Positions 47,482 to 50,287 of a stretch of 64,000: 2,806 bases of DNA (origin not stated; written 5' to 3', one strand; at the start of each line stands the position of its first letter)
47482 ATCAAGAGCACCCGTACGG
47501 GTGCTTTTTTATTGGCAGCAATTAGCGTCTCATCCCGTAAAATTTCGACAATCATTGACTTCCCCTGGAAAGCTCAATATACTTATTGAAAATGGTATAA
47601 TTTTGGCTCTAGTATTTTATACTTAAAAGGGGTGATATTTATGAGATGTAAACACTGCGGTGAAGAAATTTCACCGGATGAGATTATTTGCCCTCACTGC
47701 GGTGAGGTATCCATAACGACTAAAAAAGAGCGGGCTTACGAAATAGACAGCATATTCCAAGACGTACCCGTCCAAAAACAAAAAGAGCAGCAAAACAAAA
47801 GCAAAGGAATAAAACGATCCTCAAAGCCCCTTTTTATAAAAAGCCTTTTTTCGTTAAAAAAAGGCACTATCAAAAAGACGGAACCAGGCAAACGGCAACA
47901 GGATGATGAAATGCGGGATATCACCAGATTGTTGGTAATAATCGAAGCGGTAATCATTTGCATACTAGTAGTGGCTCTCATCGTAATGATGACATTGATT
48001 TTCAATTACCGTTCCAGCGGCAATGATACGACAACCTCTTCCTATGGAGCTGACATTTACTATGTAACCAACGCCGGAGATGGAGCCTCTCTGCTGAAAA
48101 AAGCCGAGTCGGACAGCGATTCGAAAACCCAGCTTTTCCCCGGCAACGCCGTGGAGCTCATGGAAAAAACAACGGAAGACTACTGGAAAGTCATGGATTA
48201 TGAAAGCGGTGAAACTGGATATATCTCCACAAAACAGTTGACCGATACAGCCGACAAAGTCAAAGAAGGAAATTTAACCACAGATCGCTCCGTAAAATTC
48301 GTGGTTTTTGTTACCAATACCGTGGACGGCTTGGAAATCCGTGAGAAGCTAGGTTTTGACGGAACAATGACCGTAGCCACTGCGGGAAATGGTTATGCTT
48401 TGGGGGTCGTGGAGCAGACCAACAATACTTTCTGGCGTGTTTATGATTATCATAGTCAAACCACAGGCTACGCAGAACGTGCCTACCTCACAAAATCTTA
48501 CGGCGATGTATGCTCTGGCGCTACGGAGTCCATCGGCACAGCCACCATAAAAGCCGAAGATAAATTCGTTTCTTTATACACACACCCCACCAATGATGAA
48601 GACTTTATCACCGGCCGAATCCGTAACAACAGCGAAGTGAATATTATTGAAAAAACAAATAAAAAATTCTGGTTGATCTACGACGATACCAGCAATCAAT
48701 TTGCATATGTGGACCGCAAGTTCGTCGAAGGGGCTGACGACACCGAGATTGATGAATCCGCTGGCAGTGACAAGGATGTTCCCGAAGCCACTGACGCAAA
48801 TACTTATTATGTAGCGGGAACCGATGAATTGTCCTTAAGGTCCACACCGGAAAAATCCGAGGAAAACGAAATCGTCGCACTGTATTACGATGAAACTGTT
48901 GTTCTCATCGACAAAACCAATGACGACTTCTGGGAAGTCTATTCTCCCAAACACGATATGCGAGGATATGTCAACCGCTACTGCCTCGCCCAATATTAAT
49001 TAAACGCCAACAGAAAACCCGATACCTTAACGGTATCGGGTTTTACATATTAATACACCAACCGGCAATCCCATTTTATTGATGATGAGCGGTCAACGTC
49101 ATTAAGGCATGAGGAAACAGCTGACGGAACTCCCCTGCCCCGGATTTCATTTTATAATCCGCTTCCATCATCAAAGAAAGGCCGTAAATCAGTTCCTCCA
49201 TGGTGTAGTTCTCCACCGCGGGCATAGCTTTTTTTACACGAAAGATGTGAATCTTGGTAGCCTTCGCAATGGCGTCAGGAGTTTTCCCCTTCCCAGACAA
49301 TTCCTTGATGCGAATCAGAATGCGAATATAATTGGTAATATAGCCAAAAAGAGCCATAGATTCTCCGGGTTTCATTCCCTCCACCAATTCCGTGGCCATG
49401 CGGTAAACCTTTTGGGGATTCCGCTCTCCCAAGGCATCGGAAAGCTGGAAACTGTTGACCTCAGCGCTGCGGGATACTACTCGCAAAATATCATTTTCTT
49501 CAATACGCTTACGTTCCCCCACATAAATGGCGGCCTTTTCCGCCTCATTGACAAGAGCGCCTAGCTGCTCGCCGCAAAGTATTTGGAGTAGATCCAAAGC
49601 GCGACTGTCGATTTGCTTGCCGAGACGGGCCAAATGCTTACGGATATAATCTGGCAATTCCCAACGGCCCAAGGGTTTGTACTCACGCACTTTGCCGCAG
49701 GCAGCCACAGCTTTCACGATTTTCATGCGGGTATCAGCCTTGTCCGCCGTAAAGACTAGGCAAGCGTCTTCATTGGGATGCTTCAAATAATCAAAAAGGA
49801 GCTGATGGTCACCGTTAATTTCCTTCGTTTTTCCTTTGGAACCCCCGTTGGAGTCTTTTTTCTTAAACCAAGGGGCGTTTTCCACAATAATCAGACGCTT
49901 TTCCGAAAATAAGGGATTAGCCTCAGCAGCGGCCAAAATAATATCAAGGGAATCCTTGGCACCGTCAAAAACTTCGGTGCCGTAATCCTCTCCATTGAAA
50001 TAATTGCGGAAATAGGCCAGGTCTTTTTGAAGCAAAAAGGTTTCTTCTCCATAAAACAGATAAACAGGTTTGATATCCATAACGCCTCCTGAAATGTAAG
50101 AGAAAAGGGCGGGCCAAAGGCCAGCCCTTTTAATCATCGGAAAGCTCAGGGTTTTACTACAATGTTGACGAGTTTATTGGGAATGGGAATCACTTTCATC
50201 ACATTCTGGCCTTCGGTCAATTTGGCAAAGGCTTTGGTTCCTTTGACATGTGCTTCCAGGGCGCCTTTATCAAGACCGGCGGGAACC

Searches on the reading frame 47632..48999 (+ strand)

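Call 77: search_protein_families(library=pfam, proteins=[window:47632-48999:+], max_evalue=0.00001)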
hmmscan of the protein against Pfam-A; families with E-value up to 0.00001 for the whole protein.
window:47632-48999:+ (455 aa): 2 families
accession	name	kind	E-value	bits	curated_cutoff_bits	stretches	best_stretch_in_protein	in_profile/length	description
PF08239.17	SH3_3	-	2.3e-17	63.3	27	0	151-201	2-51/54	Bacterial SH3 domain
PF13248.11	Zn_ribbon_3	-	4.6e-06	26.3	27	1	5-26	4-25/26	zinc-ribbon domain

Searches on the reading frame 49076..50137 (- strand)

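Call 77: search_protein_families(library=pfam, proteins=[window:49076-50137:-], max_evalue=0.00001)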
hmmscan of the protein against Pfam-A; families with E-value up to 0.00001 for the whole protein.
window:49076-50137:- (353 aa): 2 families
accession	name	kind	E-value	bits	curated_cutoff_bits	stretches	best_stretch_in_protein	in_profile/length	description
PF21694.2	DNA_pol3_delta_C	-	3.6e-21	75.8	27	1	227-346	2-119/121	DNA polymerase III delta subunit, C-terminal domain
PF06144.19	DNA_pol3_delta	-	1.4e-13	51.4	21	1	26-146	1-116/124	DNA polymerase III, delta subunit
